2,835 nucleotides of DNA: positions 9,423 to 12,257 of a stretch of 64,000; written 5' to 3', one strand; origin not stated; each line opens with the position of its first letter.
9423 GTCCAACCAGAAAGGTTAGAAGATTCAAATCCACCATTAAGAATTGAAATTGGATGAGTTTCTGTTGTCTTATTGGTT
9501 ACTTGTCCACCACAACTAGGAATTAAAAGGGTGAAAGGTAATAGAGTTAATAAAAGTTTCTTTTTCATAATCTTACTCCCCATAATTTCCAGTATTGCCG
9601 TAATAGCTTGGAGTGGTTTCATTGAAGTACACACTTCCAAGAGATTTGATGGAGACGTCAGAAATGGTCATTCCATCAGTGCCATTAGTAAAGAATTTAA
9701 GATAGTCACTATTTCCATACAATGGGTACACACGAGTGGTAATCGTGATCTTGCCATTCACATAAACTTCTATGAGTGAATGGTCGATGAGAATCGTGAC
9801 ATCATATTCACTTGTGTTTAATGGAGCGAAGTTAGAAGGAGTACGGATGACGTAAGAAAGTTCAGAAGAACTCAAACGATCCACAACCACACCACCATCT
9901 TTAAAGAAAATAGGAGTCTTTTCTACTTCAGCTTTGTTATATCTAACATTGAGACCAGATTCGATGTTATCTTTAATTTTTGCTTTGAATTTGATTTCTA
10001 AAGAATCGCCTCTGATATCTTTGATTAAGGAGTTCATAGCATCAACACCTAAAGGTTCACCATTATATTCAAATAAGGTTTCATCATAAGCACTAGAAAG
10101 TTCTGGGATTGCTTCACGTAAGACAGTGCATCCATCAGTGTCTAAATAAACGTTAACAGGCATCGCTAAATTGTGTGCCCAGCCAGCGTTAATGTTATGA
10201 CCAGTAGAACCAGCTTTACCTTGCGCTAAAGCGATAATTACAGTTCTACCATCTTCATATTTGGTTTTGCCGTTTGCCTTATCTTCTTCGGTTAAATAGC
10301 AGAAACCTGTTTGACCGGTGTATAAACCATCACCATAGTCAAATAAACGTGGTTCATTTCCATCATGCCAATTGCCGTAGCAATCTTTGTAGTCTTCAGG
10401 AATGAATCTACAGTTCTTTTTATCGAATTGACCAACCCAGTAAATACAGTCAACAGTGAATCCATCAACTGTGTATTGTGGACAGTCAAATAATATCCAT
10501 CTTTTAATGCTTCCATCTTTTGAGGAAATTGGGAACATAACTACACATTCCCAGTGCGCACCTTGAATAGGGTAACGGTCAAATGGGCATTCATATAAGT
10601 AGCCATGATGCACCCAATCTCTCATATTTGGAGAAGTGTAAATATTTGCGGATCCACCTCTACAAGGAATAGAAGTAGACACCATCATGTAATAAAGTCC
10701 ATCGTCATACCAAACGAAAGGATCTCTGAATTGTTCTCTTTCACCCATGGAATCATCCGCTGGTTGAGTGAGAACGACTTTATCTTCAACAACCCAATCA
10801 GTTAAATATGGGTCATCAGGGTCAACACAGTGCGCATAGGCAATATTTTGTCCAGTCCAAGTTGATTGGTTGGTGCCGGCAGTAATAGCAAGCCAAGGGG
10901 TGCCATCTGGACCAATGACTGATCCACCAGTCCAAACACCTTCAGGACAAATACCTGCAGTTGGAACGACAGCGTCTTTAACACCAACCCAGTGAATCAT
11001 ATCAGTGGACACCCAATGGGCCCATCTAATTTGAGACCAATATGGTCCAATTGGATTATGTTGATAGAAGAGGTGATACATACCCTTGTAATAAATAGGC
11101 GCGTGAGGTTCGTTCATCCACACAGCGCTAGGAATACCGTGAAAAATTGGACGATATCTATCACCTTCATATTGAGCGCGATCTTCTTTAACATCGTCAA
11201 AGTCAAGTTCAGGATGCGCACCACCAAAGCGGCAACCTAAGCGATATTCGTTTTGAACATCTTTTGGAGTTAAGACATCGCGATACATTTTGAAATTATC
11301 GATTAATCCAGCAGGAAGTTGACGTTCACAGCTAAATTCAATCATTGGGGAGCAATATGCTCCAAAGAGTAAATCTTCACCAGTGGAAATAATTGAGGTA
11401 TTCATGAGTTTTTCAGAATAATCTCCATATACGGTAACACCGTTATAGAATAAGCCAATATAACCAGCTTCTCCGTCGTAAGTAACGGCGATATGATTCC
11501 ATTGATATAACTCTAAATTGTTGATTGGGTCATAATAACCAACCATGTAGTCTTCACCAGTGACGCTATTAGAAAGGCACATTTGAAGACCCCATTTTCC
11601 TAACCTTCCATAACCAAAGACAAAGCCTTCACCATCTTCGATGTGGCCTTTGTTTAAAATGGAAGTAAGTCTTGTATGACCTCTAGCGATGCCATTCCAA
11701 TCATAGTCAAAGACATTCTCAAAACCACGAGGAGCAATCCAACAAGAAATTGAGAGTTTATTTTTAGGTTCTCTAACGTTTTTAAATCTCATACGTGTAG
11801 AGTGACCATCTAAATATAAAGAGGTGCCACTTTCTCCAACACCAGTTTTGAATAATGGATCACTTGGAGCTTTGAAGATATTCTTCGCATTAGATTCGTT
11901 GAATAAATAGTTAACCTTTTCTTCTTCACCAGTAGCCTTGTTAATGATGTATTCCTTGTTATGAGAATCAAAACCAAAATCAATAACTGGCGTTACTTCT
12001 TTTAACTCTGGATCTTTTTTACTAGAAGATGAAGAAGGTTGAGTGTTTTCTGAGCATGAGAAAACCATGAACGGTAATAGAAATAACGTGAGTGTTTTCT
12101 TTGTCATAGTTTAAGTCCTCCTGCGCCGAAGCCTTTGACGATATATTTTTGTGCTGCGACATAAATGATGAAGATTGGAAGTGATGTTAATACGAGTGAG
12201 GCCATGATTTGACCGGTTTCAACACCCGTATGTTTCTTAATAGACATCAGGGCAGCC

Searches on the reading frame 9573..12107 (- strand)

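Call 19: search_protein_families(library=pfam, proteins=[window:9573-12107:-], max_evalue=0.001)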
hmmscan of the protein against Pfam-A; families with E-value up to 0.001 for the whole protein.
window:9573-12107:- (844 aa): 3 families
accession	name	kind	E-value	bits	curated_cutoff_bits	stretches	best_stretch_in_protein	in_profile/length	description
PF00251.26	Glyco_hydro_32N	-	1.1e-49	170.2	22.1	1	323-658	1-299/307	Glycosyl hydrolases family 32 N-terminal domain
PF08244.19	Glyco_hydro_32C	-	1.5e-18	67.8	21.9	1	695-821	26-157/158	Glycosyl hydrolases family 32 C terminal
PF13385.13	Laminin_G_3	-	8.3e-09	36.2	27.6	1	104-285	5-151/151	Concanavalin A-like lectin/glucanases superfamily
